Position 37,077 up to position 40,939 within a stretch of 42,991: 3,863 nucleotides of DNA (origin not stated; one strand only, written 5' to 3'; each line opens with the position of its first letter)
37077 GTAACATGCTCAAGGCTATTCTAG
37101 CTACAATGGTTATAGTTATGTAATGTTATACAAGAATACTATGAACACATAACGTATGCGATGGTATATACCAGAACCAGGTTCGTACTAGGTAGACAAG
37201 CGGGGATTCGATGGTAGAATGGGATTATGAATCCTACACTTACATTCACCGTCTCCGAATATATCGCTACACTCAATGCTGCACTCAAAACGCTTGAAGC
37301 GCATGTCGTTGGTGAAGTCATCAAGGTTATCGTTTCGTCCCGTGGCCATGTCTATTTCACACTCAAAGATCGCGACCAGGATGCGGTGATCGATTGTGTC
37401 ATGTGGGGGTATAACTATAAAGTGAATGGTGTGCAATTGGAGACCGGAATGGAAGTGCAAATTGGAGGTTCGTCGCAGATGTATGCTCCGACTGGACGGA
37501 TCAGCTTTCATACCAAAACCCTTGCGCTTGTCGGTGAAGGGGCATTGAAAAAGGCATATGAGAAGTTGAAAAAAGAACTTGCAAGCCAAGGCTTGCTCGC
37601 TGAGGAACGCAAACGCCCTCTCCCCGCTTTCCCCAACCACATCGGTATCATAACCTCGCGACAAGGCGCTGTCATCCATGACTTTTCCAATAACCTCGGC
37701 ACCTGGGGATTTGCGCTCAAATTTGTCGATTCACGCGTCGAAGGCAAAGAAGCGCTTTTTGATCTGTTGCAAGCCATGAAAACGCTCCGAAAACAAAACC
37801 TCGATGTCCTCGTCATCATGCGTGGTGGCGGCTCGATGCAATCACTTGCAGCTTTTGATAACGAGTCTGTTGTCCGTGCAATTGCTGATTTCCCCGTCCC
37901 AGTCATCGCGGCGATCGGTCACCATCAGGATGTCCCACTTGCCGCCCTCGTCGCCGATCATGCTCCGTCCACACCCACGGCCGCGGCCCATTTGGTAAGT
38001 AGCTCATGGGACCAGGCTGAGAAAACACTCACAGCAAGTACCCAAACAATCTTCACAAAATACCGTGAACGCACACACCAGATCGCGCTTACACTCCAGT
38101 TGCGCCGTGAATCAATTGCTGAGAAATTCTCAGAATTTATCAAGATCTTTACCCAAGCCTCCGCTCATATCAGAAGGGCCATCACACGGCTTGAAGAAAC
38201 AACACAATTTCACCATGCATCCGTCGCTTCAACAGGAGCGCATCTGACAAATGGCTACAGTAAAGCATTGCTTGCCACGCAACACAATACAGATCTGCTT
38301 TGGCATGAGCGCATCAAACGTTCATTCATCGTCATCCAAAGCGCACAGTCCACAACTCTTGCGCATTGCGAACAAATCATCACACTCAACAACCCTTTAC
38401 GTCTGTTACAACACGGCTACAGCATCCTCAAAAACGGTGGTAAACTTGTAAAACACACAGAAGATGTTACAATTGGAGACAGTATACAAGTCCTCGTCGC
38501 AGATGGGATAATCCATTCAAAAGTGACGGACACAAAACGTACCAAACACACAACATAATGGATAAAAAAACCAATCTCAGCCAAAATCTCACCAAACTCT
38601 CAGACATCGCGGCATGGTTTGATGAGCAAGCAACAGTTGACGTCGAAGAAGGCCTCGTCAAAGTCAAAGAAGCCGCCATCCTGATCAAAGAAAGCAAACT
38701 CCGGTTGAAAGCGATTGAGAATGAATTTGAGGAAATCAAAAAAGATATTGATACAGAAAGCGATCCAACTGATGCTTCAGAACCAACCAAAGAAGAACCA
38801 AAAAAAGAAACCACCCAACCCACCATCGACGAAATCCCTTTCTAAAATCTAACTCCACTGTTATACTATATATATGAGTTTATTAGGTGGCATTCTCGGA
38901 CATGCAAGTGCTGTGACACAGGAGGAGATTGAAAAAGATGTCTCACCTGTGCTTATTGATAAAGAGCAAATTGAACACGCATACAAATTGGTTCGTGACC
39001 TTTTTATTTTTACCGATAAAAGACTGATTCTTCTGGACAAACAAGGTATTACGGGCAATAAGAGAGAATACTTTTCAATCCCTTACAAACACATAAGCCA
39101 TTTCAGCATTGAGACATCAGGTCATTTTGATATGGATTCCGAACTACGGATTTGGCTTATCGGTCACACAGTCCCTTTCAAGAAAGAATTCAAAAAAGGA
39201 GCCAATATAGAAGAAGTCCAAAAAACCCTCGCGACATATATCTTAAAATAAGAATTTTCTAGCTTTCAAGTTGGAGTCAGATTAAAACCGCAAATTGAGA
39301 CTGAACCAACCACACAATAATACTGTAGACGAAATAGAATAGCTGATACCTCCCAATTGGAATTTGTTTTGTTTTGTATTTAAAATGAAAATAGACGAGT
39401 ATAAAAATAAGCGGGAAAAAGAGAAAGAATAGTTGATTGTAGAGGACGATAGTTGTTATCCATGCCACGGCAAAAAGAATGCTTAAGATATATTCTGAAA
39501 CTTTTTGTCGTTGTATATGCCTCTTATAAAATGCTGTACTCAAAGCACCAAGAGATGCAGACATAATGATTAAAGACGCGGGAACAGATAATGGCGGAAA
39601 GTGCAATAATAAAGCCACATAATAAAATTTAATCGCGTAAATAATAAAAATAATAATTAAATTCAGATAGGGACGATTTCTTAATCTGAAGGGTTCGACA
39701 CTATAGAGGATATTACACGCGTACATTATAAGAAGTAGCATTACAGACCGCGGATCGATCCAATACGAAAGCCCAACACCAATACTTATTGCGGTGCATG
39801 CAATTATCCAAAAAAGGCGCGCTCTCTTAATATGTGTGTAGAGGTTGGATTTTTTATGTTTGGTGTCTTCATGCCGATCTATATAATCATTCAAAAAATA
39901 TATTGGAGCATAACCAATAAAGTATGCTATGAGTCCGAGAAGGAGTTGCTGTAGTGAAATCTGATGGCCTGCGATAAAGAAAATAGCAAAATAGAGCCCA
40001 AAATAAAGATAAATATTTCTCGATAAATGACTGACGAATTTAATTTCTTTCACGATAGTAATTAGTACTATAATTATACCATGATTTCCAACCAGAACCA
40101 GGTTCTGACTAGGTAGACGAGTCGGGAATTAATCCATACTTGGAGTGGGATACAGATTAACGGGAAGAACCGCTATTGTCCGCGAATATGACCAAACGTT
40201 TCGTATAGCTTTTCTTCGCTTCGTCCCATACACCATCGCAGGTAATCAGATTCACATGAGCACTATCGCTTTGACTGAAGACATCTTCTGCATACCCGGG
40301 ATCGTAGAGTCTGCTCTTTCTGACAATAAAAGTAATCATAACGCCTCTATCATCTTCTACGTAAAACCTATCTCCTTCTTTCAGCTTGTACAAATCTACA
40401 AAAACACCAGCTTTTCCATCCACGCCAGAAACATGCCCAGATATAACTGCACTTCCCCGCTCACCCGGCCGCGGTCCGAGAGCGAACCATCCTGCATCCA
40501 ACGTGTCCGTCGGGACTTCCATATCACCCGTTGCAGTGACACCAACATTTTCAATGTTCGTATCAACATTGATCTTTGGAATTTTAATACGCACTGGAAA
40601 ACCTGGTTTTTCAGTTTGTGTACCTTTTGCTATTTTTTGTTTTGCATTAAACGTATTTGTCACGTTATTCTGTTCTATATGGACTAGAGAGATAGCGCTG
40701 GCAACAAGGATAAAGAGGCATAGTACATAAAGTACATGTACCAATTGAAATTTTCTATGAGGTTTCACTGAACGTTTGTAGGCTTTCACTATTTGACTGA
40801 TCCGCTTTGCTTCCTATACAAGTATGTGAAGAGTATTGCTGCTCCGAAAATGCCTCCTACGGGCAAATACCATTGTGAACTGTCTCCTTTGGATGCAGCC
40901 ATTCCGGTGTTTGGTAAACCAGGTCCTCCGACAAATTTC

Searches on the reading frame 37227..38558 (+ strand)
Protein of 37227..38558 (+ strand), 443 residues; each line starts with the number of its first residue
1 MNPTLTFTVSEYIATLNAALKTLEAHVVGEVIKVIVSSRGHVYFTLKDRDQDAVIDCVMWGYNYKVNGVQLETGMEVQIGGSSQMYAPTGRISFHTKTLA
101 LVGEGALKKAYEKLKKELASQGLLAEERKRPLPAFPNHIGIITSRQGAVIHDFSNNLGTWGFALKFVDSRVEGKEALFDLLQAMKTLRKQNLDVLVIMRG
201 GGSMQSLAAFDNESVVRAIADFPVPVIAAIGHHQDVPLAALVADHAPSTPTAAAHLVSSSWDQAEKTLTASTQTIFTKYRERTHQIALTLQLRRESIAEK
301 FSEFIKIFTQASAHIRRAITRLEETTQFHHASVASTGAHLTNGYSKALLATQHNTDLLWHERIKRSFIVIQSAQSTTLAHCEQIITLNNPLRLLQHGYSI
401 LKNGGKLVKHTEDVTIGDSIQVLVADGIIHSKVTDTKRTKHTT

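Call 32: search_protein_families(library=pfam, proteins=[window:37227-38558:+], max_evalue=0.01)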
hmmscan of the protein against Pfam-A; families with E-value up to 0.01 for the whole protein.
window:37227-38558:+ (443 aa): 3 families
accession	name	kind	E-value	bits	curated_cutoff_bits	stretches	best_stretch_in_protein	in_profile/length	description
PF02601.20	Exonuc_VII_L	-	2.8e-63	214.7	35.9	1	123-431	1-314/315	Exonuclease VII, large subunit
PF13742.12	tRNA_anti_2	-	1.3e-16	61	27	1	8-98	2-93/95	OB-fold nucleic acid binding domain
PF01336.31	tRNA_anti-codon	-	1.6e-05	25.2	27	1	27-95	3-68/75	OB-fold nucleic acid binding domain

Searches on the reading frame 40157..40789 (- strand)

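Call 45: search_protein_families(library=pfam, proteins=[window:40157-40789:-], max_evalue=0.05)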
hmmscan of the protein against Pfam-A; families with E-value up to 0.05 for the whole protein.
window:40157-40789:- (210 aa): 1 family
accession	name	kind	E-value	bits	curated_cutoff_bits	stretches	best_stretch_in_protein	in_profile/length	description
PF04203.18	Sortase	-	5.5e-21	75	26.6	1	68-204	1-123/125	Sortase domain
